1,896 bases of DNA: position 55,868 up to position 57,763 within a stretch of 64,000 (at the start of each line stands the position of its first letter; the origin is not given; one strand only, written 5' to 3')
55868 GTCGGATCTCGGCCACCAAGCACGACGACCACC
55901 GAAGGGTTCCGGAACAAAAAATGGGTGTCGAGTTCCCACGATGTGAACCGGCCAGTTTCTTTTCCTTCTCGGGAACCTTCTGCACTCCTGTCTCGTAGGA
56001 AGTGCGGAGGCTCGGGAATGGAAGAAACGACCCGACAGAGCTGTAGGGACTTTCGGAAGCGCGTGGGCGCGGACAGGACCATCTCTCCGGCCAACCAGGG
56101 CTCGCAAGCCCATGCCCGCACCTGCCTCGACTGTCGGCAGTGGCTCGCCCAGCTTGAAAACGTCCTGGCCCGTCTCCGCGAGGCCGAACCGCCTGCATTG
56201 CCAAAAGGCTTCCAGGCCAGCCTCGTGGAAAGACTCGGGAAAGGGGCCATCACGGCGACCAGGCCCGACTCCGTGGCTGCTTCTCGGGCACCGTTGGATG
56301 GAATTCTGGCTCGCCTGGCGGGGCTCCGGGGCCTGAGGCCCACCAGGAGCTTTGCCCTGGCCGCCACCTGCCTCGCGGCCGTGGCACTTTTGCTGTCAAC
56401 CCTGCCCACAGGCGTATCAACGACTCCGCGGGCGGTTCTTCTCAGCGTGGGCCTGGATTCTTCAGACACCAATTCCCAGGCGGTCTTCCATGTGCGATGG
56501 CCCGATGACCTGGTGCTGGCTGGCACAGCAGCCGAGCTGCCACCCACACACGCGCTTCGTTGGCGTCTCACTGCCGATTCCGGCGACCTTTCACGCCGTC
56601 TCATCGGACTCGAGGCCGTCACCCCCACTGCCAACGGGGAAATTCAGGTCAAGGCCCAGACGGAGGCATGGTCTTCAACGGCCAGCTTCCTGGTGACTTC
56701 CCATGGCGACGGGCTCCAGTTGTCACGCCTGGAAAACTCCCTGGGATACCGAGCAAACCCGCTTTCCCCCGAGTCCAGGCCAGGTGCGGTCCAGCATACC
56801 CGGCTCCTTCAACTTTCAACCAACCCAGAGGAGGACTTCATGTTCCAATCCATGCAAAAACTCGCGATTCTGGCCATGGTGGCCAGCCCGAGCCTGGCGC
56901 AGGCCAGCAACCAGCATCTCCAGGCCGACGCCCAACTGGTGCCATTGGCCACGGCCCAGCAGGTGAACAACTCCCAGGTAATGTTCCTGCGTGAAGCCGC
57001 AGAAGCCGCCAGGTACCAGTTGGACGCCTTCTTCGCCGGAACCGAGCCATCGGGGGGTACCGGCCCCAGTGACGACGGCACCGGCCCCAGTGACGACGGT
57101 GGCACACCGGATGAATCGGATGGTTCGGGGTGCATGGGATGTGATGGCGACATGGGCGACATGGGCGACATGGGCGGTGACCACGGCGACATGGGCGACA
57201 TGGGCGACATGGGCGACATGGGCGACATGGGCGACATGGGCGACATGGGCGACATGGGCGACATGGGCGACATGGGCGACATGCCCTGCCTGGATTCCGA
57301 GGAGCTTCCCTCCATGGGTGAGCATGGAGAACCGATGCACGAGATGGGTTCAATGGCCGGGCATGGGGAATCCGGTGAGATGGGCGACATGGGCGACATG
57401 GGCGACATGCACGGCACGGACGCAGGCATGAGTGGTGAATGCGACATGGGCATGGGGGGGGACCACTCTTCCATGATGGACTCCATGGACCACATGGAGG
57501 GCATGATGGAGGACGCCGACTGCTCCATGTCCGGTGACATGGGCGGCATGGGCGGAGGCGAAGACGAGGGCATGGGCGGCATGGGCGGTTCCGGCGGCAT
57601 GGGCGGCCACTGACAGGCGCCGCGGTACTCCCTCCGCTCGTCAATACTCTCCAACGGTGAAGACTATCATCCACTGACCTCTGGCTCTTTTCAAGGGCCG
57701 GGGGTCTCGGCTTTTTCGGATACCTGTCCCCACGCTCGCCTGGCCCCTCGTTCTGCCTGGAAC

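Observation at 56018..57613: Anti-sigma-like zf-HC2 membrane protein continuous with a Met/Asp/Gly/His-rich domain; an internal start with its own signal peptide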

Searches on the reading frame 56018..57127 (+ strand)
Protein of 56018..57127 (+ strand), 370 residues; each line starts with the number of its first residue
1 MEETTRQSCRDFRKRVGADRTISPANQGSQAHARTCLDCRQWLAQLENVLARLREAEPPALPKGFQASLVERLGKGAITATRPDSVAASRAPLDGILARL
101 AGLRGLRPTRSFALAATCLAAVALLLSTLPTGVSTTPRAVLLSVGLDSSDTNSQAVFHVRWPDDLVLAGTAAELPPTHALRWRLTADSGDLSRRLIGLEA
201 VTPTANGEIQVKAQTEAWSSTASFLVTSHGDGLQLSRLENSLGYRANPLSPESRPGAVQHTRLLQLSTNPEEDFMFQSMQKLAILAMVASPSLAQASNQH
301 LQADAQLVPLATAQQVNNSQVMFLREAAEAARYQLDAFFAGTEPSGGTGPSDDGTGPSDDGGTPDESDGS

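Call 16: search_protein_representatives(protein=window:56018-57127:+)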
Query: 370 residues. Proteins with E-value up to 0.001 (for the whole library): 7; up to 1e-10: 2; up to 1e-30: 0. The best 7 are listed.
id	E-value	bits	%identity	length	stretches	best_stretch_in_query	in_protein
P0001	3.0e-16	76.0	31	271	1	2-214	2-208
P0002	8.4e-15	71.3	36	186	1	5-181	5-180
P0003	7.1e-08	48.5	34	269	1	29-205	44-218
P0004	2.5e-05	40.1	28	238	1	8-205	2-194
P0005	1.6e-04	37.5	29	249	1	29-220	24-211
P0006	4.1e-04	36.1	26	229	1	9-218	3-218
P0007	4.2e-04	36.1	37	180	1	19-128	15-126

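Call 18: find_encoding_contigs(protein=P0001, flank=6000, max_places=4)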
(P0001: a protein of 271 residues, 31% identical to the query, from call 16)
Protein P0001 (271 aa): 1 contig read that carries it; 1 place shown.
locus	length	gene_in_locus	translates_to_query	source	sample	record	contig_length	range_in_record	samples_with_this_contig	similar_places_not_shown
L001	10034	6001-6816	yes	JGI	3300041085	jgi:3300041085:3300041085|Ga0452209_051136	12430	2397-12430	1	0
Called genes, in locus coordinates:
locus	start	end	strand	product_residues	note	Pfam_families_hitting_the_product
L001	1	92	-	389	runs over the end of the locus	PF12704:MacB_PCD, PF02687:FtsX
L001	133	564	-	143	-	PF04945:YHS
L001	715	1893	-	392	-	PF07884:VKOR, PF13462:Thioredoxin_4, PF01323:DSBA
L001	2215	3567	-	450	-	PF03349:Toluene_X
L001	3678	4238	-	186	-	PF04542:Sigma70_r2, PF08281:Sigma70_r4_2 (weak)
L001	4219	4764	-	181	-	PF04945:YHS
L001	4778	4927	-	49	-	-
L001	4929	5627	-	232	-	PF01209:Ubie_methyltran, PF13489:Methyltransf_23, PF08241:Methyltransf_11, PF08242:Methyltransf_12, PF13649:Methyltransf_25, PF13847:Methyltransf_31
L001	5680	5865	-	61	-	-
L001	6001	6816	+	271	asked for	-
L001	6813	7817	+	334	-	-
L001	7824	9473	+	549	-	-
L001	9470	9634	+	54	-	-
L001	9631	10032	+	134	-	?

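Call 19: find_encoding_contigs(protein=P0002, flank=6000, max_places=4)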
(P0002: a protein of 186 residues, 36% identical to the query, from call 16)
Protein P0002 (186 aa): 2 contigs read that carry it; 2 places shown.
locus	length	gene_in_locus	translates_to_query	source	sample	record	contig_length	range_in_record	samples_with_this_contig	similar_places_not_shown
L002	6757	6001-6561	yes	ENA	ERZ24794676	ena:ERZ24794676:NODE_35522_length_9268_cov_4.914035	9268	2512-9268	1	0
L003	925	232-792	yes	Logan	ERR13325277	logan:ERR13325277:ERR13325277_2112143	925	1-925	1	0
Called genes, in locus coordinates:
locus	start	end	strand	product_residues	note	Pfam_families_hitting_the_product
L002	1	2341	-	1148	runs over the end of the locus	PF00873:ACR_tran, PF03176:MMPL (weak)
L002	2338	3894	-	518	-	PF19335:HMBD, PF25919:BSH_CusB, PF25973:BSH_CzcB, PF25869:3HB_CusB, PF25954:Beta-barrel_RND_2, PF25975:CzcB_C, PF25989:YknX_C (weak), PF19335:HMBD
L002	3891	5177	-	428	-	PF02321:OEP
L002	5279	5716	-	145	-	-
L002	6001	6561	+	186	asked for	-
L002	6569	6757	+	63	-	?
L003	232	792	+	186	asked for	-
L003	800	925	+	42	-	?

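Call 31: find_encoding_contigs(protein=P0003, flank=7000, max_places=3)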
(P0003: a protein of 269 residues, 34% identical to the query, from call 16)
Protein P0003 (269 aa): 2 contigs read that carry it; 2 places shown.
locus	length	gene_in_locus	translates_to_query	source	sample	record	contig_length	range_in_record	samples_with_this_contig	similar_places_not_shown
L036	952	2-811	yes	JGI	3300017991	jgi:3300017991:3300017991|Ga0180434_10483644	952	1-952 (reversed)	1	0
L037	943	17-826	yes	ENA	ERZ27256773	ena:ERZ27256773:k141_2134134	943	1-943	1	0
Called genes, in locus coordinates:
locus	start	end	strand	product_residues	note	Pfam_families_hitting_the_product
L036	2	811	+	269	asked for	?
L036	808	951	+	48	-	?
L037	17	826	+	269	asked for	-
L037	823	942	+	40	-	?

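Call 32: find_encoding_contigs(protein=P0004, flank=7000, max_places=3)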
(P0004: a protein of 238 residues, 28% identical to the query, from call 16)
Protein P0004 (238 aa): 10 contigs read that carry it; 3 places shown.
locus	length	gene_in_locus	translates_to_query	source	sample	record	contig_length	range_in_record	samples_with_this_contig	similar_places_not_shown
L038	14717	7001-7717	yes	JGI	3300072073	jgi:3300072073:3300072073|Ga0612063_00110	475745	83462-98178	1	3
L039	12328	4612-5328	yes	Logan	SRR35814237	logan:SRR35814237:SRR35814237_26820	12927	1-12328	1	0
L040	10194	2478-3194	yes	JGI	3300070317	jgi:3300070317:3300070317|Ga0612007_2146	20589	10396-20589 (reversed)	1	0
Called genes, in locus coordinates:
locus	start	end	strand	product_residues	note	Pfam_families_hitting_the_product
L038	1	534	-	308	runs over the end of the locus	PF14358:DUF4405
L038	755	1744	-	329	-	PF14321:DUF4382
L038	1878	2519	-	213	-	PF00005:ABC_tran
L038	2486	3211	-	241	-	-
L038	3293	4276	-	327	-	-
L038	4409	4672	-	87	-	PF00158:Sigma54_activat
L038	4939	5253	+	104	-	-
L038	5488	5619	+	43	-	-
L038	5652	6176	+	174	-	PF04542:Sigma70_r2, PF08281:Sigma70_r4_2, PF04545:Sigma70_r4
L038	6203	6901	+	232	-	-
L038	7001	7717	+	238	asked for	-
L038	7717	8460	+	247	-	-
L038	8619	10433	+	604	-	PF00515:TPR_1 (faint), PF07719:TPR_2 (faint), PF12895:ANAPC3 (faint), PF13371:TPR_9 (faint), PF13414:TPR_11 (faint), PF14559:TPR_19 (weak)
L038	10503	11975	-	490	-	-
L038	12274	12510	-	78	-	-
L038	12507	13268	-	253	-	PF00899:ThiF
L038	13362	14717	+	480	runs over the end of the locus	PF13289:SIR2_2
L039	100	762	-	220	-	-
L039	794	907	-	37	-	-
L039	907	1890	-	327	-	-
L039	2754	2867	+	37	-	-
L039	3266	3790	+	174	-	PF04542:Sigma70_r2, PF08281:Sigma70_r4_2, PF04545:Sigma70_r4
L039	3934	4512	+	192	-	-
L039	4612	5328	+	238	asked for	-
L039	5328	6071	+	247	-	-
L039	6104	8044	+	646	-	PF12895:ANAPC3 (faint), PF00515:TPR_1 (faint), PF07719:TPR_2 (faint), PF13414:TPR_11 (faint), PF14559:TPR_19 (weak)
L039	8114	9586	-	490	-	-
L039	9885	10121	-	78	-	-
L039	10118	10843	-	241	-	PF00899:ThiF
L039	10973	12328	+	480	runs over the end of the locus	PF13289:SIR2_2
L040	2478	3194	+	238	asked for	-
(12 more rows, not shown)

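Call 33: find_encoding_contigs(protein=P0005, flank=7000, max_places=3)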
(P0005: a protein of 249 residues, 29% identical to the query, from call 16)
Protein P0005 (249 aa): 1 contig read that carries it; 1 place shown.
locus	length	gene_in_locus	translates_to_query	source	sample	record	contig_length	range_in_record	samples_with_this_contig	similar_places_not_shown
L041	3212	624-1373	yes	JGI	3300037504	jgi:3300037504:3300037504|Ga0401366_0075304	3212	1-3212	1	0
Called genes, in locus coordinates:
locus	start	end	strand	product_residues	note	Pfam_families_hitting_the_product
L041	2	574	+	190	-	?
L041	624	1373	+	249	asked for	-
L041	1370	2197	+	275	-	-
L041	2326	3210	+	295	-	?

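Call 52: search_protein_families(library=pfam, proteins=[L039:7004-8044:+, L001:8700-9149:+, L001:9200-9634:+, L001:6813-7817:+, L038:7717-8460:+, L041:1370-2197:+], max_evalue=5)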
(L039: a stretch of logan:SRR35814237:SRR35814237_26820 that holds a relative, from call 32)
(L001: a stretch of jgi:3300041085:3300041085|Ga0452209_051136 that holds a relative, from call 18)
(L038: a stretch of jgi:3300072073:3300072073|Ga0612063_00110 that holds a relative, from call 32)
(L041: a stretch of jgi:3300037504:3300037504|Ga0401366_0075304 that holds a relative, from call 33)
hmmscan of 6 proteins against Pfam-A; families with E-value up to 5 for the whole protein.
L039:7004-8044:+ (346 aa): 0 families

L001:8700-9149:+ (150 aa): 0 families

L001:9200-9634:+ (144 aa): 0 families

L001:6813-7817:+ (334 aa): 1 family
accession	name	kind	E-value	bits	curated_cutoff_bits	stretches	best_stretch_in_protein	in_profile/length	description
PF00408.26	PGM_PMM_IV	-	0.2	12.2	23.1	1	20-42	39-61/68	Phosphoglucomutase/phosphomannomutase, C-terminal domain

L038:7717-8460:+ (247 aa): 0 families

L041:1370-2197:+ (275 aa): 2 families
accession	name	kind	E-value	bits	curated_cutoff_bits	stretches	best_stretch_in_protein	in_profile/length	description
PF08402.16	TOBE_2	-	0.048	14.2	21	1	31-93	1-59/76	TOBE domain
PF15814.10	FAM199X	-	0.38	10.3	27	1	89-187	202-294/320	Protein family FAM199X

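Call 72: find_encoding_contigs(protein=P0006, flank=7000, max_places=3)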
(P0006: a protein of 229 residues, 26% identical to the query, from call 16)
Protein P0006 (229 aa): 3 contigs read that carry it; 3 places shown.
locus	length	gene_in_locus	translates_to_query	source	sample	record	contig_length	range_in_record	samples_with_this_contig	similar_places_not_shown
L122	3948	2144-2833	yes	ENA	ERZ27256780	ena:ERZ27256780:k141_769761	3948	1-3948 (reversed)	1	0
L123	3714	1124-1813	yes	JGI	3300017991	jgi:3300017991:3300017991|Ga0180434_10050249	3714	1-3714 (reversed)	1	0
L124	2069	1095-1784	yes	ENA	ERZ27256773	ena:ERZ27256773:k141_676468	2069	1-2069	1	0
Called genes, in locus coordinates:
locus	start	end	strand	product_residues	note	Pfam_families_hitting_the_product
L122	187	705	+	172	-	-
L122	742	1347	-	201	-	-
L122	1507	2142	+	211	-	PF07638:Sigma70_ECF (weak), PF04542:Sigma70_r2, PF08281:Sigma70_r4_2, PF04545:Sigma70_r4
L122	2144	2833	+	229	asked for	-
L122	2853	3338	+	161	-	-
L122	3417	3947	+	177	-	?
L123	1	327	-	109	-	?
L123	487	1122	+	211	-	PF07638:Sigma70_ECF (weak), PF04542:Sigma70_r2, PF08281:Sigma70_r4_2, PF04545:Sigma70_r4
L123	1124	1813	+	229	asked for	-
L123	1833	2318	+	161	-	-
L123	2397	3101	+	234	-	-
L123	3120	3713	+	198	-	?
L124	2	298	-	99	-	?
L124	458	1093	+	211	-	PF07638:Sigma70_ECF (weak), PF04542:Sigma70_r2, PF08281:Sigma70_r4_2, PF04545:Sigma70_r4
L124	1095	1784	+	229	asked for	-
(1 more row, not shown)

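Call 73: find_encoding_contigs(protein=P0007, flank=7000, max_places=3)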
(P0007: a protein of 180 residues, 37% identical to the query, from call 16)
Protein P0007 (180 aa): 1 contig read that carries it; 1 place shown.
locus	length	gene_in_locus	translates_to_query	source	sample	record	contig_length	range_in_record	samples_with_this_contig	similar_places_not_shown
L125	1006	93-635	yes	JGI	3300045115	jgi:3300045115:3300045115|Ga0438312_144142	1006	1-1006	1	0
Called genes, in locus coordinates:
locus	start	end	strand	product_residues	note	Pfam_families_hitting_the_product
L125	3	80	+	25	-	?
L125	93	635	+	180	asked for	PF13490:zf-HC2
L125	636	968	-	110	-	PF07521:RMMBL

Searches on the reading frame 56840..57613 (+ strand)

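Call 14: search_protein_families(library=ncbifam, proteins=[window:56840-57613:+], max_evalue=0.1)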
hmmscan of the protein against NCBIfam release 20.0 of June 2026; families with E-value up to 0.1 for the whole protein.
window:56840-57613:+ (257 aa): 2 families
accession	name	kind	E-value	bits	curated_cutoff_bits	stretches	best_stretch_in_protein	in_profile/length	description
NF038329.2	gly_rich_SclB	equivalog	3e-05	23.1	325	1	80-253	124-307/442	LPXTG-anchored collagen-like adhesin Scl2/SclB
NF038330.1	adhesin_SclA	exception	0.0003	20.5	400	1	81-200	122-235/405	LPXTG-anchored collagen-like adhesin Scl1/SclA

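Call 52: search_protein_families(library=pfam, proteins=[window:56840-57613:+], max_evalue=5)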
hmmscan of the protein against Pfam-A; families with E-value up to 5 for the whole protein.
window:56840-57613:+ (257 aa): 1 family
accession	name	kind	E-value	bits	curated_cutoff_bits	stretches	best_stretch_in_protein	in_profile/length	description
PF01391.23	Collagen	-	0.011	15.9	27.2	1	97-146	4-58/60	Collagen triple helix repeat (20 copies)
